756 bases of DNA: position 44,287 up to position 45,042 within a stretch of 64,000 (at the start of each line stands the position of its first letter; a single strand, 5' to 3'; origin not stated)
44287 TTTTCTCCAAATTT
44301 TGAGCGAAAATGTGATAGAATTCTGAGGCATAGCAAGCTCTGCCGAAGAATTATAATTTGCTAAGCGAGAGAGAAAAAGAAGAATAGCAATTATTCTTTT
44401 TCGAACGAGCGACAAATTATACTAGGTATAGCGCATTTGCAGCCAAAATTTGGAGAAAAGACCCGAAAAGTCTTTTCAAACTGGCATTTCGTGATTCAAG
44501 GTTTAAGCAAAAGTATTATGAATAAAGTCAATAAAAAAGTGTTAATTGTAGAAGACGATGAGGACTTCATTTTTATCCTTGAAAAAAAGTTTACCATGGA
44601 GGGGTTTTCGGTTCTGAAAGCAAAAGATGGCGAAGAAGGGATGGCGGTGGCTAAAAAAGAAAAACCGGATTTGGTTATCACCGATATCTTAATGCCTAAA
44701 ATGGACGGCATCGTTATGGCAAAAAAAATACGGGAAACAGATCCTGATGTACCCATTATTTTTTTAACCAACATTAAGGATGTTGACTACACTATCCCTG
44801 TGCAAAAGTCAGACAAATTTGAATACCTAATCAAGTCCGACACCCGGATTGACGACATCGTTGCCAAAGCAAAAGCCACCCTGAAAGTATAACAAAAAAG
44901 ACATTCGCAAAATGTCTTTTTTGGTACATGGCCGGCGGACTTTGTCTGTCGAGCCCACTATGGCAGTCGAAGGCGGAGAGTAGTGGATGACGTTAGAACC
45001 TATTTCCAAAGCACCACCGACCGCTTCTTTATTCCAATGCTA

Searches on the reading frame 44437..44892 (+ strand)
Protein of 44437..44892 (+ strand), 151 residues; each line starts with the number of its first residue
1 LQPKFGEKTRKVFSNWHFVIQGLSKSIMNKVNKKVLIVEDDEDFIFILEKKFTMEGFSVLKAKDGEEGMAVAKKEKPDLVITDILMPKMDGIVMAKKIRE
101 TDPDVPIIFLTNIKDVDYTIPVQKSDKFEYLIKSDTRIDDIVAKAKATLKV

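Call 68: search_protein_families(library=pfam, proteins=[window:44437-44892:+], max_evalue=0.001)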
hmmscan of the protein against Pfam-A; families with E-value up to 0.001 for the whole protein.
window:44437-44892:+ (151 aa): 2 families
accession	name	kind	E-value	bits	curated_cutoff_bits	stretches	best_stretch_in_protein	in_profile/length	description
PF00072.30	Response_reg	-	1.4e-23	83.6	30.2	1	35-134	1-100/111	Response regulator receiver domain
PF22000.2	DUF6929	-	8.3e-05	22.3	27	1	26-79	6-60/286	Family of unknown function (DUF6929)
